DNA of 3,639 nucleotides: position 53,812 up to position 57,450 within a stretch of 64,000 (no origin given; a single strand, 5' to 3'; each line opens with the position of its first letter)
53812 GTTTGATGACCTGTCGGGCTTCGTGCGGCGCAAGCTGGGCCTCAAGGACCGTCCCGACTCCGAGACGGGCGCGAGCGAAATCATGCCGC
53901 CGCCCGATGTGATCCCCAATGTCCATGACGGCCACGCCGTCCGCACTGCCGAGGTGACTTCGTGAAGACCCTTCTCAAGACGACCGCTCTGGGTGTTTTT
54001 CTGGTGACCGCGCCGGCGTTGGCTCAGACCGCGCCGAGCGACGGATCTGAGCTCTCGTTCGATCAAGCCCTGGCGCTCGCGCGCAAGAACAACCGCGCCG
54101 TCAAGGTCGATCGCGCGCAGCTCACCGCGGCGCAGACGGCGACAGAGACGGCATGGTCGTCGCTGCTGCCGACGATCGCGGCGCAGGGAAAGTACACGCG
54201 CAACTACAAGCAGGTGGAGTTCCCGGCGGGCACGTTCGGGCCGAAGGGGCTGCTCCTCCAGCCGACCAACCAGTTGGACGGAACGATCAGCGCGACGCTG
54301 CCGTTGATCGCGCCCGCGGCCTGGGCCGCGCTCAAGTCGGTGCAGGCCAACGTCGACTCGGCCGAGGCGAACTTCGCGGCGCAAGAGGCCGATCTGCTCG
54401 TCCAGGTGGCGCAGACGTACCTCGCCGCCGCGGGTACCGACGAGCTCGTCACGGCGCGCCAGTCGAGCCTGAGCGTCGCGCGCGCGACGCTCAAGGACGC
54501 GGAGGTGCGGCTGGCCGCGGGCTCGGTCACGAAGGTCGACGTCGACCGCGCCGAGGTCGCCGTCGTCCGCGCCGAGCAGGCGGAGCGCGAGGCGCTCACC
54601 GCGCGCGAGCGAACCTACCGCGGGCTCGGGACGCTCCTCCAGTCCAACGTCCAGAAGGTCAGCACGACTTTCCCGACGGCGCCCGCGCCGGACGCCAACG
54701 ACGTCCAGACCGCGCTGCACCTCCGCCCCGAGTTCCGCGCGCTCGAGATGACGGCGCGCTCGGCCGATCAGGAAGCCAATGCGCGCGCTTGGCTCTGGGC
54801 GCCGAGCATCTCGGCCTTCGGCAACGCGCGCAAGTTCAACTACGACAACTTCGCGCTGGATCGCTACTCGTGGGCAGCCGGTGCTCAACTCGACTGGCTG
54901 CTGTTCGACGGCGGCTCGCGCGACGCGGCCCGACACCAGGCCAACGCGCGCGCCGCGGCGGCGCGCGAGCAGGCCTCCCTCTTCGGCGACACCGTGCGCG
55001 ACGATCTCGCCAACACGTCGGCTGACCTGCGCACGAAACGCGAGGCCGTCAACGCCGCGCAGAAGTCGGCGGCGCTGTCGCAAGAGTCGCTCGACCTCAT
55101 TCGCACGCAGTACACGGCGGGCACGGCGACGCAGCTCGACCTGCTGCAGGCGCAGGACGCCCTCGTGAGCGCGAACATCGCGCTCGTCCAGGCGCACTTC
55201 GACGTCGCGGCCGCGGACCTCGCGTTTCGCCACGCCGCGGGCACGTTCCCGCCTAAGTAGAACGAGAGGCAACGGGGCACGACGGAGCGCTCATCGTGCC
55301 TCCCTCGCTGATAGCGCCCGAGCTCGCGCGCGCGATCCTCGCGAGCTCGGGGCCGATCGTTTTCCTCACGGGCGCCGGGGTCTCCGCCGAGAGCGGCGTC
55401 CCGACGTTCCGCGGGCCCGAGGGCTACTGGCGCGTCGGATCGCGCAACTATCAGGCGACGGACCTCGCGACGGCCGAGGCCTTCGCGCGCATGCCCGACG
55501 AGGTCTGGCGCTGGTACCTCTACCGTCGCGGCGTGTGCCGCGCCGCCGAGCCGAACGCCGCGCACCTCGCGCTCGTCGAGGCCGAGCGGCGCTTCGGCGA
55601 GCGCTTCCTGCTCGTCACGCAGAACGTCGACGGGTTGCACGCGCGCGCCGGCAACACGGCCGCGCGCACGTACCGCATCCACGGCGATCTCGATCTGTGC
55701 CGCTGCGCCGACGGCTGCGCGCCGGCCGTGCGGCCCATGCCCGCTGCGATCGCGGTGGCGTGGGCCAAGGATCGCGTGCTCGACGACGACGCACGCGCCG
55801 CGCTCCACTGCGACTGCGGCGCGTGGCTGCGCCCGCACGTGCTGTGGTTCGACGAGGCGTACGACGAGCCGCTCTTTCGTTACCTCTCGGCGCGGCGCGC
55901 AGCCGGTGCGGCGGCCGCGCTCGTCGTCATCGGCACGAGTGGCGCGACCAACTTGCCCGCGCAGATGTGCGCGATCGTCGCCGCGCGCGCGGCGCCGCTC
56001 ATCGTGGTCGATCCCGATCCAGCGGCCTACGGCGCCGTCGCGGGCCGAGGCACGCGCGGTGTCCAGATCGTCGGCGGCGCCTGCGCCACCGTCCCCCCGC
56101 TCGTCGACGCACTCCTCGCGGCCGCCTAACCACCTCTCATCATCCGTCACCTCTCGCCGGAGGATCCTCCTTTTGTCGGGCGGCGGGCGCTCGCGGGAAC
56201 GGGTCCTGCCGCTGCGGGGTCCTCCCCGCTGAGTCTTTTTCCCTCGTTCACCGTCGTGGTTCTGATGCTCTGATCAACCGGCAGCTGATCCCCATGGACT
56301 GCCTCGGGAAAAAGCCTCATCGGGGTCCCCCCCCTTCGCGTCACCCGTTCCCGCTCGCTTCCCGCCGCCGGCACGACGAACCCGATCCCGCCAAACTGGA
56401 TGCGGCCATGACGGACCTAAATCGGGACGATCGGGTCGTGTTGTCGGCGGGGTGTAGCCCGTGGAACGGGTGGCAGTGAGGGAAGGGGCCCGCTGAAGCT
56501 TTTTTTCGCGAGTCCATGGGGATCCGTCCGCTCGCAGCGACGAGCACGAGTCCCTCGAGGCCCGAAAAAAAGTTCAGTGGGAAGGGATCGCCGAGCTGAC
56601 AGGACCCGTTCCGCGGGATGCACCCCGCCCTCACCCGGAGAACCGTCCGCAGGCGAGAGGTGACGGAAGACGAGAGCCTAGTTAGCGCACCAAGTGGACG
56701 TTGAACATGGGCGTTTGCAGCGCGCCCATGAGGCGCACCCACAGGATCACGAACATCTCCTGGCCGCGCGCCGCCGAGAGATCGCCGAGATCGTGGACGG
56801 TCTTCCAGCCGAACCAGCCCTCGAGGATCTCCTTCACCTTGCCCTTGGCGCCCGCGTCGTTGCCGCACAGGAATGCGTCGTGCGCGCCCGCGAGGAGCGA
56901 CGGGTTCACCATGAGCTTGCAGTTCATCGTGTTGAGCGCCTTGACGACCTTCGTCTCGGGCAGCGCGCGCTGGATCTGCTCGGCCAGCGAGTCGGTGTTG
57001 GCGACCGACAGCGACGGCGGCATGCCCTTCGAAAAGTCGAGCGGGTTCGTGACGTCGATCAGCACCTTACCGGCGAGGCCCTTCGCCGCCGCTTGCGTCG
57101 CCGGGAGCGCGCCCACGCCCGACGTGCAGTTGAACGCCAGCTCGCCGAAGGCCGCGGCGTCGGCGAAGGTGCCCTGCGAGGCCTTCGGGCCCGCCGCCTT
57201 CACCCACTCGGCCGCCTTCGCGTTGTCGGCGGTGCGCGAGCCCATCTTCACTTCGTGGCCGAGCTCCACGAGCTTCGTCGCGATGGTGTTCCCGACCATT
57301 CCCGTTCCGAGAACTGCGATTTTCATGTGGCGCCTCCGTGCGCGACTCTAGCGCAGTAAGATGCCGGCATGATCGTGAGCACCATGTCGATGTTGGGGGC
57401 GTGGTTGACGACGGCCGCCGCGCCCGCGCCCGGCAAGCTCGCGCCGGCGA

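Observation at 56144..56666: ~520-bp structured noncoding element: inverted dimer with 15-bp perfect terminal inverted repeats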

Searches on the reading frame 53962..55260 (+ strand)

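Call 14: search_protein_families(library=pfam, proteins=[window:53962-55260:+], max_evalue=0.01)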
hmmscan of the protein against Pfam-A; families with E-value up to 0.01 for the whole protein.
window:53962-55260:+ (432 aa): 1 family
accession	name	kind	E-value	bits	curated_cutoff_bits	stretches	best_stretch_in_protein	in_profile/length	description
PF02321.23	OEP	-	1.3e-50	172.3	22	2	248-426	5-186/187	Outer membrane efflux protein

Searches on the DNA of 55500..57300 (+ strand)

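Call 4: search_rna_families(source=window, start=55500, end=57300, threshold=evalue, max_evalue=10, show_alignments=3)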
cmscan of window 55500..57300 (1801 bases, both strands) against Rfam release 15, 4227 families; matches with E-value up to 10: 4.
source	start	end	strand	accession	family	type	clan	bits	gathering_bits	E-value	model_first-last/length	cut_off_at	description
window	55739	55802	+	RF03078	chrB-a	Cis-reg;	-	19.2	43.9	2.1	1-80/80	no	chrB-a RNA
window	56276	56349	-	RF02928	Actinomyces-1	Gene; sRNA;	-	18.2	39.1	7.1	11-99/110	no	Actinomyces-1 RNA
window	55747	55816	+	RF00907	mir-941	Gene; miRNA;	-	18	60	8.7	1-72/72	no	mir-941 microRNA precursor family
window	56110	56147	-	RF01124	sR36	Gene; snRNA; snoRNA; CD-box;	-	11.3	55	9.5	1-55/55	no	Small nucleolar RNA sR36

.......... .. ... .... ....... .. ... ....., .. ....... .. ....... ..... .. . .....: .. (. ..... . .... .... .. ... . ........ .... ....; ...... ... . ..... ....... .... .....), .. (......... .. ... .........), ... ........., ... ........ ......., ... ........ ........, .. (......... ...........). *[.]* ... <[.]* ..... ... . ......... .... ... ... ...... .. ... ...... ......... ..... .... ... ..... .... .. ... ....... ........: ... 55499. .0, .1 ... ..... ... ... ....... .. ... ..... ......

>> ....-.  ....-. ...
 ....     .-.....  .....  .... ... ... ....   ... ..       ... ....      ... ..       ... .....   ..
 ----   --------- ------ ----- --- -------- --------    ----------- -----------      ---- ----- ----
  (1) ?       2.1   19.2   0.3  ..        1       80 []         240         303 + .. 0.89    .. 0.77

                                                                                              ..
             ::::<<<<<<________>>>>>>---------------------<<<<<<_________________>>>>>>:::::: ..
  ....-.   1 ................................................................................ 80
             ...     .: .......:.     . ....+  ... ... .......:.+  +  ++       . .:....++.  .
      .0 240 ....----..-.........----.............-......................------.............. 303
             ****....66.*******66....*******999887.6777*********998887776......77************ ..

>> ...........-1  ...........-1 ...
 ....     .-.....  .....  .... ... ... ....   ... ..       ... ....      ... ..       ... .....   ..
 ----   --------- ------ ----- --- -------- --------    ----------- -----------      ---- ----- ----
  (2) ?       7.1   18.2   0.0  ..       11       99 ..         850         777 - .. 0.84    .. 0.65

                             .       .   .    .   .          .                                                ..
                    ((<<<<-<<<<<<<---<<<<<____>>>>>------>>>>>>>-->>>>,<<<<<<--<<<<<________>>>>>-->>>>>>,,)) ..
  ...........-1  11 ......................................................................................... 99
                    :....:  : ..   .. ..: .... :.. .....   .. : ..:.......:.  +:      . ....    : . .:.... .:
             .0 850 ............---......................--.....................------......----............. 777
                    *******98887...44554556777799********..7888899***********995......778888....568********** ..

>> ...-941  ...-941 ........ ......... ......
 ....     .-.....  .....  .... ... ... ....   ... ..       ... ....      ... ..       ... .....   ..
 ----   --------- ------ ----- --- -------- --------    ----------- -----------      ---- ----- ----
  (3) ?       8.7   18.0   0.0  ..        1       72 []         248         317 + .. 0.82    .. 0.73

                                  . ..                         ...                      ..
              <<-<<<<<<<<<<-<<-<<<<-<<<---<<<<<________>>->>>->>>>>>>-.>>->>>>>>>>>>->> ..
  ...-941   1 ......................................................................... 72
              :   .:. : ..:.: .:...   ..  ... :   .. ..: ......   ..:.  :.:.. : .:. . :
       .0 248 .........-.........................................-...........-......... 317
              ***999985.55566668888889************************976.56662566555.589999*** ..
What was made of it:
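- On Structured RNA family (Rfam): The best sub-threshold hit inside E1 (Actinomyces-1) had E 7.1, and the best in the scanned stretch (chrB-a, inside the SIR2 gene) had E 2.1; both are consistent with chance matches (call 4).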

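Call 57: search_dna_similar(query=window:56130-56681:+, collection=plasmids, mode=distant, max_evalue=0.01, max_rows=10)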
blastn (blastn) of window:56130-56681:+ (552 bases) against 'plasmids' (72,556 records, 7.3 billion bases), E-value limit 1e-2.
No match.

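Call 59: search_dna_similar(query=window:56130-56681:+, collection=phages, mode=distant, max_evalue=0.01, max_rows=10)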
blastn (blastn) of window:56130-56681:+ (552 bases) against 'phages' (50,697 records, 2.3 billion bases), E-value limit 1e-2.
No match.
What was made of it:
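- Plasmids and phages gave nothing (calls 57, 59).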

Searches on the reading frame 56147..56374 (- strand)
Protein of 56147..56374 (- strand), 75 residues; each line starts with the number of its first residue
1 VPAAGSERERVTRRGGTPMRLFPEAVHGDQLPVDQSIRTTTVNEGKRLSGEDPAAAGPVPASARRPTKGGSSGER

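Call 14: search_protein_families(library=pfam, proteins=[window:56147-56374:-], max_evalue=0.01)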
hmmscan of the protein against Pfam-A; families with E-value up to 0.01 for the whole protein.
window:56147-56374:- (75 aa): 0 families
